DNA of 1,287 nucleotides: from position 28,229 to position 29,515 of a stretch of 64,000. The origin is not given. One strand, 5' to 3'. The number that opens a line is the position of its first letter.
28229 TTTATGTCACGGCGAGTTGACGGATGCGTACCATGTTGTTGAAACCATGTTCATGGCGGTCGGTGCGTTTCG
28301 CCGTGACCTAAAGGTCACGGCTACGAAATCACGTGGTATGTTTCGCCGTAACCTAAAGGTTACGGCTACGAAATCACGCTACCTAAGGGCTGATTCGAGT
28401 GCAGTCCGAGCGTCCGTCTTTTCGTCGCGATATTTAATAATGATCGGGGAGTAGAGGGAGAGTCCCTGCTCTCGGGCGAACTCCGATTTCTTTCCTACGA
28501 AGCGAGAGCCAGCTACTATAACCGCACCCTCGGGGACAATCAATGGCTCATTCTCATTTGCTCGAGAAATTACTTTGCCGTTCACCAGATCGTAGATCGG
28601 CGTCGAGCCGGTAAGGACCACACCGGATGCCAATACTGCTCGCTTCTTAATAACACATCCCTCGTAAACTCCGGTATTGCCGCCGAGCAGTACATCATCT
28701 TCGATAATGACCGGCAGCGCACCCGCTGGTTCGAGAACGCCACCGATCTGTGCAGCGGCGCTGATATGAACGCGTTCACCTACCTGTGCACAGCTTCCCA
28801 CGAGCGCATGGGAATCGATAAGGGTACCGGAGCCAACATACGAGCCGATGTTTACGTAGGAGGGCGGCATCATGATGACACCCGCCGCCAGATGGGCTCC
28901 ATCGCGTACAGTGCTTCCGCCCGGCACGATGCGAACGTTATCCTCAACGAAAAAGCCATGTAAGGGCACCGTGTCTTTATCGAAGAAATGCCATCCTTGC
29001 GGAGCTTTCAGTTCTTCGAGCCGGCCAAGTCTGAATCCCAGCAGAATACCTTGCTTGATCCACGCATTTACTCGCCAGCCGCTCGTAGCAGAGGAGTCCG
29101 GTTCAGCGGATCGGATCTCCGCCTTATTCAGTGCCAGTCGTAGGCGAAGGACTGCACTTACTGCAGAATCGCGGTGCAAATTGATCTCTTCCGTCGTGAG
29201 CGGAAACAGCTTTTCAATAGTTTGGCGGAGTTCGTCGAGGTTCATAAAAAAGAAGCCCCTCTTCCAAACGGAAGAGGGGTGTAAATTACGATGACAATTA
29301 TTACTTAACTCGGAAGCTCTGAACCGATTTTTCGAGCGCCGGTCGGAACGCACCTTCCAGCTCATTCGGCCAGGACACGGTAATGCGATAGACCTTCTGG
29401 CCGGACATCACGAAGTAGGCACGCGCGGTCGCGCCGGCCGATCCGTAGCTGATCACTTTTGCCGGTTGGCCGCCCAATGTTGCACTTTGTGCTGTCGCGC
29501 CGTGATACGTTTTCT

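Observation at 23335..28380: A roughly 5 kb accessory island sits among heptose-pathway genes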

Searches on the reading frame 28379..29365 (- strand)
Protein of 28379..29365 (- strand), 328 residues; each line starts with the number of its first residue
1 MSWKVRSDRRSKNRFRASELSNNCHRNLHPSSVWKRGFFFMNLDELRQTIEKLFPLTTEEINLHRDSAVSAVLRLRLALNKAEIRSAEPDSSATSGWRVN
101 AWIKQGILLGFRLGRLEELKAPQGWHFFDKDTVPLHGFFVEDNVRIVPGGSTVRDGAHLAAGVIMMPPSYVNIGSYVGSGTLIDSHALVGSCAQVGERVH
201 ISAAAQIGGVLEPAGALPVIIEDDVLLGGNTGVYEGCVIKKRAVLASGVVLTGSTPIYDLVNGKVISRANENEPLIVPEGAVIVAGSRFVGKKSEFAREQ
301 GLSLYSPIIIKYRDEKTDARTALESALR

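Call 3: search_protein_families(library=pfam, proteins=[window:28379-29365:-], max_evalue=0.01)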
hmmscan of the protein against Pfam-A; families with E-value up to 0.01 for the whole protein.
window:28379-29365:- (328 aa): 4 families
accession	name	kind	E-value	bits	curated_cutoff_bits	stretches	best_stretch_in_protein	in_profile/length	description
PF00132.30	Hexapep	-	4.3e-11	42.5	27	2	219-253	2-36/36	Bacterial transferase hexapeptide (six repeats)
PF14805.11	THDPS_N_2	-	5.7e-11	42.9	25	1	45-113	1-67/67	Tetrahydrodipicolinate N-succinyltransferase N-terminal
PF14602.12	Hexapep_2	-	2.1e-09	37.4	27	1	218-252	1-33/34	Hexapeptide repeat of succinyl-transferase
PF25084.1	LbH_EIF2B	-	0.003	18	54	0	162-251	15-99/105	EIF2B subunit epsilon LbH domain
